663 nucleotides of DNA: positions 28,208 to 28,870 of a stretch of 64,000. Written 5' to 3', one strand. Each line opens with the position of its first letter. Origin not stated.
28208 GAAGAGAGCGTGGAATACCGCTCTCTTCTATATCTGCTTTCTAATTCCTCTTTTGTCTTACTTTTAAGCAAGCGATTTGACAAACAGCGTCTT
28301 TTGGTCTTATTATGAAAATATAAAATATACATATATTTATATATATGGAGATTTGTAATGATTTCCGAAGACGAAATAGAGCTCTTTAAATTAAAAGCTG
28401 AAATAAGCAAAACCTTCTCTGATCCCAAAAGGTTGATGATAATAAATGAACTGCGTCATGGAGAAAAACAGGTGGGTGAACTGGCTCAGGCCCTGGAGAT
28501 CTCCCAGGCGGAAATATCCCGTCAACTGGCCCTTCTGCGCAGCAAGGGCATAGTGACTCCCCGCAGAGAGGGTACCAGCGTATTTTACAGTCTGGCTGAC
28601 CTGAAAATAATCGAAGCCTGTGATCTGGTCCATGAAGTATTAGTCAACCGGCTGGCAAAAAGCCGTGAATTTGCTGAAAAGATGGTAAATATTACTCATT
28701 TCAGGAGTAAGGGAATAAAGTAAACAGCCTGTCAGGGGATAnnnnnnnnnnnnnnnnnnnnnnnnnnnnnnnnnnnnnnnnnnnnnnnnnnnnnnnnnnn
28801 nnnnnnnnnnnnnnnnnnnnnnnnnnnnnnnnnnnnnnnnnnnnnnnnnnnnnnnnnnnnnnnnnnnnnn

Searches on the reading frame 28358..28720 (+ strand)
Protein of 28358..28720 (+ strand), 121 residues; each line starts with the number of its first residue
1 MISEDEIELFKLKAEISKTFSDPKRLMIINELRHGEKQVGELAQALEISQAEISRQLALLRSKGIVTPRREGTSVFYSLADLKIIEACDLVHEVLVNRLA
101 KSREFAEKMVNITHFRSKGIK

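Call 4: search_protein_families(library=pfam, proteins=[window:28358-28720:+], max_evalue=0.01)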
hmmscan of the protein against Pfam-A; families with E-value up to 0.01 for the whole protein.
window:28358-28720:+ (121 aa): 10 families
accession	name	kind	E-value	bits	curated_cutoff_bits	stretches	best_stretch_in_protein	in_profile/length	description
PF01022.26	HTH_5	-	1e-12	48.1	22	1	22-67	1-46/47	Bacterial regulatory protein, arsR family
PF12840.13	HTH_20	-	2e-07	31.3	27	1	20-68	1-50/51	Helix-turn-helix domain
PF12802.13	MarR_2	-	4.6e-06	27.1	27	1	26-72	8-56/61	MarR family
PF01978.25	TrmB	-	0.00031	21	25.6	1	32-81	18-66/68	Sugar-specific transcriptional regulator TrmB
PF25212.1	HVO_A0114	-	0.00098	19.3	27.6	1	16-74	16-74/84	HVO_A0114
PF01638.23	HxlR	-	0.0011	19.2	20.8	1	26-68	8-51/91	HxlR-like helix-turn-helix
PF08279.18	HTH_11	-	0.0018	18.6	25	1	28-65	5-44/55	HTH domain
PF24034.1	DUF7343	-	0.002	18.4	27.6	1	21-72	3-54/62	Domain of unknown function (DUF7343)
PF13545.12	HTH_Crp_2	-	0.0049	17.2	27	0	41-70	27-55/70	Crp-like helix-turn-helix domain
PF25213.1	HVO_A0261_N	-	0.0054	17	35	1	22-69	10-57/86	HVO_A0261 N-terminal domain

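Call 57: search_solved_structures(query=window:28358-28720:+, max_evalue=0.001, show_alignments=3)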
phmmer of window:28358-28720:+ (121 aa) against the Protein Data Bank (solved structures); distinct sequences matched with E-value up to 0.001: 23.
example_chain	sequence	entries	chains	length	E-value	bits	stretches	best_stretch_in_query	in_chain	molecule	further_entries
6jmi_A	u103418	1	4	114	6.9e-13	52.1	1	8-100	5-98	Uncharacterized HTH-type transcriptional regulator Rv0081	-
3pqj_A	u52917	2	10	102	1.3e-12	51.2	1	13-93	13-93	Biofilm growth-associated repressor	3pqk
13ct_A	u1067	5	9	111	2.6e-12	50.2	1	14-93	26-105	Transcriptional regulator, ArsR family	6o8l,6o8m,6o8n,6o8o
6o8k_A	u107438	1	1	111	2.6e-12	50.2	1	14-93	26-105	Transcriptional regulator, ArsR family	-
4k2e_A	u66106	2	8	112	7.1e-12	48.8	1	8-94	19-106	Transcriptional activator HlyU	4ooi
2lkp_A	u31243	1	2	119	2e-11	47.4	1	18-89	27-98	HTH-type transcriptional regulator NmtR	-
7p6f_AAA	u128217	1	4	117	5.9e-11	45.9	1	16-84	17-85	Transcriptional regulator SrnR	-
1r22_A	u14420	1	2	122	7.8e-11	45.5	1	11-86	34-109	Transcriptional repressor smtB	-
3jth_A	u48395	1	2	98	9e-11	45.3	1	16-94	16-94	Transcription activator HlyU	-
5znx_A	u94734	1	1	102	1e-10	45.1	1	16-94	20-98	Transcriptional activator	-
1r1t_A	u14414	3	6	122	2.2e-10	44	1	11-86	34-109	Transcriptional repressor smtB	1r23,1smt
4ggg_A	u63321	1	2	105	3.2e-10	43.5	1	8-85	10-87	Repressor protein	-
6cda_A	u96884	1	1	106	3.3e-10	43.4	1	8-85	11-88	ArsR family transcriptional regulator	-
1r1u_A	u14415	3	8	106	6.3e-10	42.6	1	8-85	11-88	repressor protein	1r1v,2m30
6cdb_A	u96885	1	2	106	6.3e-10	42.6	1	8-85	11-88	ArsR family transcriptional regulator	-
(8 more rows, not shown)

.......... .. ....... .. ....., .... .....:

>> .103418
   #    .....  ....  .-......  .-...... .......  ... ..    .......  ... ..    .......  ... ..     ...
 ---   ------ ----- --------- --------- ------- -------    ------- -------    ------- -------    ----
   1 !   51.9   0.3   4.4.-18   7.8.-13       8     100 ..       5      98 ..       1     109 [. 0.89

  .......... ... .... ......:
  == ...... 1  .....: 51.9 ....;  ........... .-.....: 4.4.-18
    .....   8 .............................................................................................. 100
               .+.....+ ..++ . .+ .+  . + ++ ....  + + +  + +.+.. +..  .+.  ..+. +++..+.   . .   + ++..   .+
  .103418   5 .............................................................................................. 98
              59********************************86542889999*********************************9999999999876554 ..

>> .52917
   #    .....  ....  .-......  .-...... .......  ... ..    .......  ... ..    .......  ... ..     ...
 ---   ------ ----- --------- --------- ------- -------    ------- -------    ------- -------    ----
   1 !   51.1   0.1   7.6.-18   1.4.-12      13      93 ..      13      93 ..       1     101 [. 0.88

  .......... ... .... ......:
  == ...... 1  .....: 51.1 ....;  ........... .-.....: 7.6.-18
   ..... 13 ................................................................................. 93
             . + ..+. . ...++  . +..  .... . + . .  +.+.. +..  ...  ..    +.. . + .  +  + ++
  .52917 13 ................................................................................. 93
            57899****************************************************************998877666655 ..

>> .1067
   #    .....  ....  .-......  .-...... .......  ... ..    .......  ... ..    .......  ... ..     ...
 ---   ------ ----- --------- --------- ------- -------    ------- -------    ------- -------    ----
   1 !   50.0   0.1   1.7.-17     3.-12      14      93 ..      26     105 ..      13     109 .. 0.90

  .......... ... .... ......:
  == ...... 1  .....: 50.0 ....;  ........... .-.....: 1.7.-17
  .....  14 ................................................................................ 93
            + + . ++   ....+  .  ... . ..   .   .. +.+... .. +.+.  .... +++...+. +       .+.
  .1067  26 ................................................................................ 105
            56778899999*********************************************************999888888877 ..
